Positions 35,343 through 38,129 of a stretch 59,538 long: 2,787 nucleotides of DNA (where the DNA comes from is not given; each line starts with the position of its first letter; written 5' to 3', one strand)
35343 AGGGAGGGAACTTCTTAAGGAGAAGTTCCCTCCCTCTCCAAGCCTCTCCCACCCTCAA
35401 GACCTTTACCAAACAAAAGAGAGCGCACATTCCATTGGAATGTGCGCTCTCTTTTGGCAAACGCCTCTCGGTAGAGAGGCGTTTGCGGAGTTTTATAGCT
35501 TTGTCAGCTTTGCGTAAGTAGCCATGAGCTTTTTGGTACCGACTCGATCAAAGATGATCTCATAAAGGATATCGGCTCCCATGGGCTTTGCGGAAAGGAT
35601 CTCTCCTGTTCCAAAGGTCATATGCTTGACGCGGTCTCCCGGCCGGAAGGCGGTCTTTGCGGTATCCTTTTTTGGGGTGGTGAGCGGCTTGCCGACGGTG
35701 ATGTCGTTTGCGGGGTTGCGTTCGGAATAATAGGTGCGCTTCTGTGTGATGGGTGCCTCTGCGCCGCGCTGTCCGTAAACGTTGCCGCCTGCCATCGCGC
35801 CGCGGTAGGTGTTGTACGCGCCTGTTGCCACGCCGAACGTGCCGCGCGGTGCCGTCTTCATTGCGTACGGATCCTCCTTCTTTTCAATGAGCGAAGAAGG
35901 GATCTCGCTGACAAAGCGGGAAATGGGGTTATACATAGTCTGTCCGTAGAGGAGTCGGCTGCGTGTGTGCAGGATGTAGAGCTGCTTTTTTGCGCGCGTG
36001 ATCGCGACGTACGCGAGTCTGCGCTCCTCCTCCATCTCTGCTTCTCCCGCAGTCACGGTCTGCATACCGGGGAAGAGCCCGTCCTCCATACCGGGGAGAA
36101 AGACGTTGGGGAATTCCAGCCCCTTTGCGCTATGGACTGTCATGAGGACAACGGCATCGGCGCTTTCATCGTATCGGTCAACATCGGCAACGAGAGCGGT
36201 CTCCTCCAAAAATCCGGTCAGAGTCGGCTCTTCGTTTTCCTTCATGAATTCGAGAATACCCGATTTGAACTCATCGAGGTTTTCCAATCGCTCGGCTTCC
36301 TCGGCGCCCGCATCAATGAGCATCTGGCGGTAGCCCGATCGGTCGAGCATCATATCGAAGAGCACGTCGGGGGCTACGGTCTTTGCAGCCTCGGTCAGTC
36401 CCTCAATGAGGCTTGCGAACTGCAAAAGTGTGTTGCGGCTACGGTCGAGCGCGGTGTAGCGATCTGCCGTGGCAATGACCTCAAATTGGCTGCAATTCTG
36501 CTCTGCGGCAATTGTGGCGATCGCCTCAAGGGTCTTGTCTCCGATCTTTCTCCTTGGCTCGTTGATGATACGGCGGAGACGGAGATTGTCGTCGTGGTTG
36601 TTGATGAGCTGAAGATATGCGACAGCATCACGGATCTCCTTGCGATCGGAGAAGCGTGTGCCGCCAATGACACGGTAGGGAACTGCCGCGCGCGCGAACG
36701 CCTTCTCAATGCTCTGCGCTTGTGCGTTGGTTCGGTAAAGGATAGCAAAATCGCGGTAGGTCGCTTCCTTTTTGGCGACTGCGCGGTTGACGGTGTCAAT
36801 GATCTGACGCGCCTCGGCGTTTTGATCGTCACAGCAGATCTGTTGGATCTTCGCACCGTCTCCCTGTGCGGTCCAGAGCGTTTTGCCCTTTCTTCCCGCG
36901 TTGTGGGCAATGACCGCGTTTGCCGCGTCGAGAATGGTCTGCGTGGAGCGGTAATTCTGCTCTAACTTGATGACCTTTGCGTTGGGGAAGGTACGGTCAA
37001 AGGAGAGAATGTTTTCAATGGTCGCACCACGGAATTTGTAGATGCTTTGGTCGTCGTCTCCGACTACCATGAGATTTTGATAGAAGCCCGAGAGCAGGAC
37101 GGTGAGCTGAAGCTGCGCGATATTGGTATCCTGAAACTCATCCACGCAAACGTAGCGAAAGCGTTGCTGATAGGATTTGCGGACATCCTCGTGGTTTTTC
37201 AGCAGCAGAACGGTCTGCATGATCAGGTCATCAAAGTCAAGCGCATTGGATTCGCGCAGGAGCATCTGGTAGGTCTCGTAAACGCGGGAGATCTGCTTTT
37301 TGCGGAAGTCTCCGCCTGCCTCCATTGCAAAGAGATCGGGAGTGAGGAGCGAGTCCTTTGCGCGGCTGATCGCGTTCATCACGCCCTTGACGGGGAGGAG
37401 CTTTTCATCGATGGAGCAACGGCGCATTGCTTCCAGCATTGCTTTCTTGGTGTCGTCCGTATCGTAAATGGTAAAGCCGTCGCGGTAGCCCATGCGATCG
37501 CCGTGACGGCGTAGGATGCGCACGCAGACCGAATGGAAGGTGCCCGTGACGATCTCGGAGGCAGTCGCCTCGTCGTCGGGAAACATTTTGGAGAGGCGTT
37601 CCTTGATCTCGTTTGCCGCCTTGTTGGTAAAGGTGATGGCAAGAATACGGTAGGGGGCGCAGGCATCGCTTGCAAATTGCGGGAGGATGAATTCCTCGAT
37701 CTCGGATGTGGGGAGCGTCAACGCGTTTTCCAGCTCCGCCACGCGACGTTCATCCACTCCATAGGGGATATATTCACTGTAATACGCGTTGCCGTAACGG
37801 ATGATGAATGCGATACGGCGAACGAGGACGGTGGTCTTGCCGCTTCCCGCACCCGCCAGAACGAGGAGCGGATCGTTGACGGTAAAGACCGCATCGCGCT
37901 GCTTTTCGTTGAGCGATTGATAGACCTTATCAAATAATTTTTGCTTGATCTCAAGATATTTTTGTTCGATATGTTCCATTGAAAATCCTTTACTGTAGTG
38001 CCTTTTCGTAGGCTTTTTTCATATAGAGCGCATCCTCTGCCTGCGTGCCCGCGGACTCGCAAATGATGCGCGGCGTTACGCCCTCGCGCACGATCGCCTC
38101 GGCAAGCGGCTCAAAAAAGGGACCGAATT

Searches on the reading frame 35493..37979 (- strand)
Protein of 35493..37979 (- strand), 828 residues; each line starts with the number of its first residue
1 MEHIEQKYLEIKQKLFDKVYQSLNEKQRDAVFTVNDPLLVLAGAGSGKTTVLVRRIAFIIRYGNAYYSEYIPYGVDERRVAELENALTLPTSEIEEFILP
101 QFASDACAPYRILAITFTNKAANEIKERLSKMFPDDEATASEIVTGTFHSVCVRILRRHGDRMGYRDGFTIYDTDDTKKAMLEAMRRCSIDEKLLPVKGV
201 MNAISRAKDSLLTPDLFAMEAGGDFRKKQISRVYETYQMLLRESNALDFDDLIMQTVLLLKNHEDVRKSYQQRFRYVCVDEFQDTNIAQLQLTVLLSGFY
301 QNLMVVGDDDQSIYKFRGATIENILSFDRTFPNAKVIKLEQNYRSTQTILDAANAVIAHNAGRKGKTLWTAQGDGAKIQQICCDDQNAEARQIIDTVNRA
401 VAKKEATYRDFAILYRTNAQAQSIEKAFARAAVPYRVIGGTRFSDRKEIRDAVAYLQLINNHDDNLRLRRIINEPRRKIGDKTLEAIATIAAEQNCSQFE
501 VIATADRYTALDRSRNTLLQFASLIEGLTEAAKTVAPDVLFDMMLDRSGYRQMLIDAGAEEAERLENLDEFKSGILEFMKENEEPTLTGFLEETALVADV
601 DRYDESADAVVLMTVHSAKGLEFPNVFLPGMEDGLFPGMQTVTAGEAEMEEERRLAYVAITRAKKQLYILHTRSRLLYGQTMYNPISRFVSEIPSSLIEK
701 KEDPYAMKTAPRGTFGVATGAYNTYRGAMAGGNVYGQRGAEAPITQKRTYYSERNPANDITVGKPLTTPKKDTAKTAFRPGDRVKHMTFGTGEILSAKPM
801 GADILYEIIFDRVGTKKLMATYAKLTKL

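Call 50: find_encoding_contigs(protein=window:35493-37979:-, flank=10000, max_places=1)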
Protein window:35493-37979:- (828 aa): 2 contigs read that carry it; 1 place shown.
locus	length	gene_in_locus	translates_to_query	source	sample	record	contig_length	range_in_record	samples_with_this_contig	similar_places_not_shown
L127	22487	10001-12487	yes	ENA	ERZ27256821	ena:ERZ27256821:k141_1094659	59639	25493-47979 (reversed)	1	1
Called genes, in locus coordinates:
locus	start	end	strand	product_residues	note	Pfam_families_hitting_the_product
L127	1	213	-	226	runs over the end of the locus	-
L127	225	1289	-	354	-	PF22244:GCE_fung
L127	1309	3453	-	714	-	PF17389:Bac_rhamnosid6H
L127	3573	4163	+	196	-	PF01966:HD (weak)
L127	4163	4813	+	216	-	-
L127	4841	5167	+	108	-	-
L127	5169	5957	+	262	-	PF26351:DUF8091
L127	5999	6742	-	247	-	PF23023:Anti-Pycsar_Apyc1, PF00753:Lactamase_B, PF12706:Lactamase_B_2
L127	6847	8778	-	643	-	PF07944:Beta-AFase-like_GH127_cat, PF07470:Glyco_hydro_88 (faint), PF20736:Glyco_hydro127M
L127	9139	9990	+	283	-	PF01261:AP_endonuc_2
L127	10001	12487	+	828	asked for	PF00580:UvrD-helicase, PF01443:Viral_helicase1 (faint), PF13245:AAA_19, PF00580:UvrD-helicase, PF13361:UvrD_C, PF13538:UvrD_C_2, PF21196:PcrA_UvrD_tudor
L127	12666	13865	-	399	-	PF07690:MFS_1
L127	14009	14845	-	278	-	PF02666:PS_Dcarbxylase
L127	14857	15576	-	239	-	PF01066:CDP-OH_P_transf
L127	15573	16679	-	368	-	PF03706:LPG_synthase_TM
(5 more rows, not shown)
